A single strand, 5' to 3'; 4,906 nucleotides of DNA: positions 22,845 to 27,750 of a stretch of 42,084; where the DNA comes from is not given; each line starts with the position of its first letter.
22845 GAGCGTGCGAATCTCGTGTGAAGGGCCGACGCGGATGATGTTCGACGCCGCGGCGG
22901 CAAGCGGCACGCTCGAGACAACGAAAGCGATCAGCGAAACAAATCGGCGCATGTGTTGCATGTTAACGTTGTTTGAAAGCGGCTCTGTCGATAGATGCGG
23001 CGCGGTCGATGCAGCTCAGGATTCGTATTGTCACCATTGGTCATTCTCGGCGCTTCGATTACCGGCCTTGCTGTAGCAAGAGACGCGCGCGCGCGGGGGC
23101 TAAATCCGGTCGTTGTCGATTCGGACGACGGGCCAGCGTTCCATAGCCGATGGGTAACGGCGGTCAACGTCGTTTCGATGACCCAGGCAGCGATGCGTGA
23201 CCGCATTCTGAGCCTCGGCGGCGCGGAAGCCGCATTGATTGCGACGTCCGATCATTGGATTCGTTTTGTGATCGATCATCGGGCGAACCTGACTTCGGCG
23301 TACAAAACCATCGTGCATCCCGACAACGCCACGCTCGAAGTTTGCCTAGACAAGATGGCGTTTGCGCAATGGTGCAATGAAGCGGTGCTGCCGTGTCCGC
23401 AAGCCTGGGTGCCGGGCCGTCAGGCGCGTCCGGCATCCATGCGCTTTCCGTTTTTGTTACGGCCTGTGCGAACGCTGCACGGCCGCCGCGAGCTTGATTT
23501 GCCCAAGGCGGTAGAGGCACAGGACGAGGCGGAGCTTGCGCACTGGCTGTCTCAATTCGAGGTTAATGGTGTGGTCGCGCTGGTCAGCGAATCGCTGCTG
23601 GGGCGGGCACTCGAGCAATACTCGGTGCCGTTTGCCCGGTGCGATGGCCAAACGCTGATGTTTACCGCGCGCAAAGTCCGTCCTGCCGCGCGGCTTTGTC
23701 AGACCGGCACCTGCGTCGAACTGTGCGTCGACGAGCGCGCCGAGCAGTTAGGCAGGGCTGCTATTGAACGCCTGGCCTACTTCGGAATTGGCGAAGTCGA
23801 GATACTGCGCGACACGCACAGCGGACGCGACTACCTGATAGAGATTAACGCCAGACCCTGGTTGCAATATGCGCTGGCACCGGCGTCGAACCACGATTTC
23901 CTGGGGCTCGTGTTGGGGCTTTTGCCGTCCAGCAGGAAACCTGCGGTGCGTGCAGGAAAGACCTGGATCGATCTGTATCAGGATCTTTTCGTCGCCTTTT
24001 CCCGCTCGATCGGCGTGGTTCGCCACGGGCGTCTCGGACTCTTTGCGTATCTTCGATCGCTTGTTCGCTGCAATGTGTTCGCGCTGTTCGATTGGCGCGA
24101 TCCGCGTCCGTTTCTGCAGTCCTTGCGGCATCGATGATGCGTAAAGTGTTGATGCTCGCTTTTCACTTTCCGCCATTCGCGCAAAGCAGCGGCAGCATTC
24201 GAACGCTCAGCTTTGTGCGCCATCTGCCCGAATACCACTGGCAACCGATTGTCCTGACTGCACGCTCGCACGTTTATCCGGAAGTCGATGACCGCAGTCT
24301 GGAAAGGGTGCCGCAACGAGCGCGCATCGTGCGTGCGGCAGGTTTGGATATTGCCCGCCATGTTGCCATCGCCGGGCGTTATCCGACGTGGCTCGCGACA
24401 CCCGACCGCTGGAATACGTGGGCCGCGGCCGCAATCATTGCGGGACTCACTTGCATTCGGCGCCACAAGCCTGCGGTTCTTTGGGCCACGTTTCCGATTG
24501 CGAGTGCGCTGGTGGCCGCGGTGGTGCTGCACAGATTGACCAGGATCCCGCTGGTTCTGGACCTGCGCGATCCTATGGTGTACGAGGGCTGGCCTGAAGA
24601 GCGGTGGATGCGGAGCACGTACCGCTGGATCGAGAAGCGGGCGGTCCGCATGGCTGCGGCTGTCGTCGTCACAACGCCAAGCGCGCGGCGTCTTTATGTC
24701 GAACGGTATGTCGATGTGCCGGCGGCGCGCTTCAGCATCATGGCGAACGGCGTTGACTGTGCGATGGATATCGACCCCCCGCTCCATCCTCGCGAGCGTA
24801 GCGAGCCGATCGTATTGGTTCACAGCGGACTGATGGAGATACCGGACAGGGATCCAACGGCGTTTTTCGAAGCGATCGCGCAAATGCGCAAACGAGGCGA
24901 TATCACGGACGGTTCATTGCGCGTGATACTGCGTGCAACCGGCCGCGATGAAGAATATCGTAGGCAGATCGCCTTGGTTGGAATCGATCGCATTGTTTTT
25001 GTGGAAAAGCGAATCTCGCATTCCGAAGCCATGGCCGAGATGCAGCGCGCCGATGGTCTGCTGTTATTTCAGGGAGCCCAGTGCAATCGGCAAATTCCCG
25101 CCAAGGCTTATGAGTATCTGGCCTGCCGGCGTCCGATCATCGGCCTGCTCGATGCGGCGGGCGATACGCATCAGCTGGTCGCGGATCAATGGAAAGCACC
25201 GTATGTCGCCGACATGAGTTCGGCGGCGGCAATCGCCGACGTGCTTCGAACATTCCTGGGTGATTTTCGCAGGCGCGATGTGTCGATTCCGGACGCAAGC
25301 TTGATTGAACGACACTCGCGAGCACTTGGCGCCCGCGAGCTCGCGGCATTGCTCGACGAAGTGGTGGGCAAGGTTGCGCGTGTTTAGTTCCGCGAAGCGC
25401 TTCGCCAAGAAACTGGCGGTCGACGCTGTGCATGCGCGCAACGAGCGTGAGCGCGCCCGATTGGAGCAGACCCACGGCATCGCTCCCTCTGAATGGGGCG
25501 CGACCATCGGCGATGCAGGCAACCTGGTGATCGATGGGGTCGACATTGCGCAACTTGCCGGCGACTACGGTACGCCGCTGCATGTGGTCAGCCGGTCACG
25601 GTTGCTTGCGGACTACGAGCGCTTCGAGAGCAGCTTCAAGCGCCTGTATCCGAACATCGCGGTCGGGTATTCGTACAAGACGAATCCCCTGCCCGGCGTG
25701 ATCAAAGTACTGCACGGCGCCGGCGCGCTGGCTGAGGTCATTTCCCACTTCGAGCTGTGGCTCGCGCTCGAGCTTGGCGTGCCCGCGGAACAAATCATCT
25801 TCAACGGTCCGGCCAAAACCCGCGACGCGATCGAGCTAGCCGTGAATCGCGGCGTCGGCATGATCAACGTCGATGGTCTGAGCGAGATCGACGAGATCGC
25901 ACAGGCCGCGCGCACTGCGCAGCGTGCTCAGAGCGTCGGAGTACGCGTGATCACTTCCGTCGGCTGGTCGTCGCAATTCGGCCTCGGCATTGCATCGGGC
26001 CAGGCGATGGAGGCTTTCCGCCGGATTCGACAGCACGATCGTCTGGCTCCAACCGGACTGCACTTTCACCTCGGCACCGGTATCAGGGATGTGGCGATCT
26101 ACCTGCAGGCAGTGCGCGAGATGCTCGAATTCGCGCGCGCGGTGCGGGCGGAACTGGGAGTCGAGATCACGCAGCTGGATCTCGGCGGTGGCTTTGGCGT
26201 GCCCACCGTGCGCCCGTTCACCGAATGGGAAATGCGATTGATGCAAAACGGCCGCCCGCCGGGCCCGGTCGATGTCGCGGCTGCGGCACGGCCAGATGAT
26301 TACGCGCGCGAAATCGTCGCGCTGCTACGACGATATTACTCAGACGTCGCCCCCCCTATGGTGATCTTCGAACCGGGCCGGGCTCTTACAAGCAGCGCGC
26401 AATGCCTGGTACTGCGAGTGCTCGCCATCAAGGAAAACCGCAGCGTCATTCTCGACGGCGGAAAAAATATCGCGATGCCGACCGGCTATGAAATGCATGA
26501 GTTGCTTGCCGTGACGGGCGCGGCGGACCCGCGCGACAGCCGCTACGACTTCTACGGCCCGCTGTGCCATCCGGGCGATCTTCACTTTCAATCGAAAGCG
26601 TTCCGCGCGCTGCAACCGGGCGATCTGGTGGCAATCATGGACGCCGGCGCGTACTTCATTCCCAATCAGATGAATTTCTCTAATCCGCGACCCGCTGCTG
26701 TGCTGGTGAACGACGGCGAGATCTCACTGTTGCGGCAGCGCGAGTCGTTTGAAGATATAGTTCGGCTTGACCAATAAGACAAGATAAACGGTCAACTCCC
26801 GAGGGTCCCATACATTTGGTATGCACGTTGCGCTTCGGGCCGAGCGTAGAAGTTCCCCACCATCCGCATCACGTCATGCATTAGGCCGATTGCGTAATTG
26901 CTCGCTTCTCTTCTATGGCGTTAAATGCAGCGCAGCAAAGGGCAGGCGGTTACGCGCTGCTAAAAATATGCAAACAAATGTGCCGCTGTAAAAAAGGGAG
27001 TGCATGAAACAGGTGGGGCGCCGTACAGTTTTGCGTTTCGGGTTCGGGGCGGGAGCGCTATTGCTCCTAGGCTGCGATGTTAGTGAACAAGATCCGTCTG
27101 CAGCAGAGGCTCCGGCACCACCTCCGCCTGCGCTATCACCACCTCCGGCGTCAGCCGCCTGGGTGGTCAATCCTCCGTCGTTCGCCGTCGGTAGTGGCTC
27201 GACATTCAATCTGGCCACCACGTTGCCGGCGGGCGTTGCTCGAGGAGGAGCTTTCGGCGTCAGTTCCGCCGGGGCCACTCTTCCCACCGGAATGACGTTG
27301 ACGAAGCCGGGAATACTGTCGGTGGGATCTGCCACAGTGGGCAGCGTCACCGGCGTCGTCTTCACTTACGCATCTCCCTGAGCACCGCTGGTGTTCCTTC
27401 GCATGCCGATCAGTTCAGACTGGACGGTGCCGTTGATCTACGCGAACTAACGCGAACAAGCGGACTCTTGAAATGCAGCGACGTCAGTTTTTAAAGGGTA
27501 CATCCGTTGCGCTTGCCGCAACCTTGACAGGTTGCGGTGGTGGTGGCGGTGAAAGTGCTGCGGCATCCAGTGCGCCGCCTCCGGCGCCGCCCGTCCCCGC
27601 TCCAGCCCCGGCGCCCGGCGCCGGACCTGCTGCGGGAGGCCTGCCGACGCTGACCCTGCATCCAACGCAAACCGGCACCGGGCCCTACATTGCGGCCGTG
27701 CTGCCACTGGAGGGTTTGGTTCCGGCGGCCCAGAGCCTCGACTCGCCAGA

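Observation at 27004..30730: Uncharacterised three-gene Tat-lipoprotein module embedded in the EPS locus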

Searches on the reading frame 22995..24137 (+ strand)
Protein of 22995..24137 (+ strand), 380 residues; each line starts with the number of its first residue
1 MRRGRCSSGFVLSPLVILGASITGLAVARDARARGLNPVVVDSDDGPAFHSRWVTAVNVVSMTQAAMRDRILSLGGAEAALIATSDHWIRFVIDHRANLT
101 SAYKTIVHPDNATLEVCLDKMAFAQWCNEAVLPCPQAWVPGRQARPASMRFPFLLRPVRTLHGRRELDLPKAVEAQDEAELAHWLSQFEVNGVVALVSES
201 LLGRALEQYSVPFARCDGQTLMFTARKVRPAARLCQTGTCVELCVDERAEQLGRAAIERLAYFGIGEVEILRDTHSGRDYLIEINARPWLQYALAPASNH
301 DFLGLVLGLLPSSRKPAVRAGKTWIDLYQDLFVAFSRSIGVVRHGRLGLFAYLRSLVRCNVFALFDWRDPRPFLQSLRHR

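Call 11: search_protein_families(library=pfam, proteins=[window:22995-24137:+], max_evalue=0.001)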
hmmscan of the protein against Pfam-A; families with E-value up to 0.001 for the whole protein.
window:22995-24137:+ (380 aa): 1 family
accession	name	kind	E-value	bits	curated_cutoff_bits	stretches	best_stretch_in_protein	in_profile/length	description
PF01266.30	DAO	-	8.7e-05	22.6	27.9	1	15-60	2-47/353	FAD dependent oxidoreductase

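Call 13: search_protein_families(library=ncbifam, proteins=[window:22995-24137:+], max_evalue=0.00001)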
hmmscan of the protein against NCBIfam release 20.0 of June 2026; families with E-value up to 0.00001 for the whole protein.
window:22995-24137:+ (380 aa): 1 family
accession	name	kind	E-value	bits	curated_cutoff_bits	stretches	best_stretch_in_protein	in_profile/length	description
NF009402.0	PRK12767.1-1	equivalog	6.7e-06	25.1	218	1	19-225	11-217/329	carbamoyl phosphate synthase-like protein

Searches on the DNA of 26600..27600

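Call 67: search_rna_families(source=window, start=26600, end=27600, threshold=evalue, max_evalue=1)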
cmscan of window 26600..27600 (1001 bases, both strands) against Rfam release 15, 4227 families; matches with E-value up to 1: 2.
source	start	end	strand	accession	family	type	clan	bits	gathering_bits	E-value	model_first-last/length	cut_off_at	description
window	27084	27169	-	RF01383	GRIK4_3p_UTR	Gene;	-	18.4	38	0.67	1-94/94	no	GRIK4 3 prime UTR element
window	27149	27209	-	RF01310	sR7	Gene; snRNA; snoRNA; CD-box;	-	16.2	37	0.55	1-57/57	no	Small nucleolar RNA sR7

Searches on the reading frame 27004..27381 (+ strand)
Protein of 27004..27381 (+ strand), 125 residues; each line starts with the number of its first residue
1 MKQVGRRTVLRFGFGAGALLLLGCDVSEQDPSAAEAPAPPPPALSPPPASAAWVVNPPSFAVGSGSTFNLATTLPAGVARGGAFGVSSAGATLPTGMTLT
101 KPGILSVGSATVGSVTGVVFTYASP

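Call 3: search_protein_families(library=pfam, proteins=[window:27004-27381:+], max_evalue=1)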
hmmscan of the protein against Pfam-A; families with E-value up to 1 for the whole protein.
window:27004-27381:+ (125 aa): 0 families

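Call 4: search_protein_families(library=ncbifam, proteins=[window:27004-27381:+], max_evalue=1)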
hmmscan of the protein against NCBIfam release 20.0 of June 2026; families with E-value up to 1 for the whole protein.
window:27004-27381:+ (125 aa): 0 families

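Call 54: search_protein_families(library=pfam, alignment_id=A3, max_evalue=10)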
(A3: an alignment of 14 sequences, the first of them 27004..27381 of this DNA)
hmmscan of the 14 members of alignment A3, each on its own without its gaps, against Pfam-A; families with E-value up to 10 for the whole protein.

A. member 1, window:27004-27381:+ (125 aa): 0 families

B. families by the number of members that match (of 14 scanned): 7 families
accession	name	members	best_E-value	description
PF05345.18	He_PIG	12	5.6e-05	Putative Ig domain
PF07224.18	Chlorophyllase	2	0.057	Chlorophyllase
PF07897.16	EAR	2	0.11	Ethylene-responsive binding factor-associated repression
PF15531.11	Ntox27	1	0.14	Bacterial toxin 27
PF10518.14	TAT_signal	1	0.17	TAT (twin-arginine translocation) pathway signal sequence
PF02615.19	Ldh_2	1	0.17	Malate/L-lactate dehydrogenase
PF20898.2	P_T4SS_TraN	1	0.45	P-type Type IV secretion system, TraN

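Call 55: search_solved_structures(query=A3, max_evalue=10, show_alignments=2)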
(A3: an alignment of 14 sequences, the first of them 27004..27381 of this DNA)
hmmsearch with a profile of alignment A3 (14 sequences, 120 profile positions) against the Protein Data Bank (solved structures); distinct sequences matched with E-value up to 10: 1.
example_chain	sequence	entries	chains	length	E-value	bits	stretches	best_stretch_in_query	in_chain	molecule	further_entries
9fxt_L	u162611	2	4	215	0.84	13.2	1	26-70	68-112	L2A5 Fab Light Chain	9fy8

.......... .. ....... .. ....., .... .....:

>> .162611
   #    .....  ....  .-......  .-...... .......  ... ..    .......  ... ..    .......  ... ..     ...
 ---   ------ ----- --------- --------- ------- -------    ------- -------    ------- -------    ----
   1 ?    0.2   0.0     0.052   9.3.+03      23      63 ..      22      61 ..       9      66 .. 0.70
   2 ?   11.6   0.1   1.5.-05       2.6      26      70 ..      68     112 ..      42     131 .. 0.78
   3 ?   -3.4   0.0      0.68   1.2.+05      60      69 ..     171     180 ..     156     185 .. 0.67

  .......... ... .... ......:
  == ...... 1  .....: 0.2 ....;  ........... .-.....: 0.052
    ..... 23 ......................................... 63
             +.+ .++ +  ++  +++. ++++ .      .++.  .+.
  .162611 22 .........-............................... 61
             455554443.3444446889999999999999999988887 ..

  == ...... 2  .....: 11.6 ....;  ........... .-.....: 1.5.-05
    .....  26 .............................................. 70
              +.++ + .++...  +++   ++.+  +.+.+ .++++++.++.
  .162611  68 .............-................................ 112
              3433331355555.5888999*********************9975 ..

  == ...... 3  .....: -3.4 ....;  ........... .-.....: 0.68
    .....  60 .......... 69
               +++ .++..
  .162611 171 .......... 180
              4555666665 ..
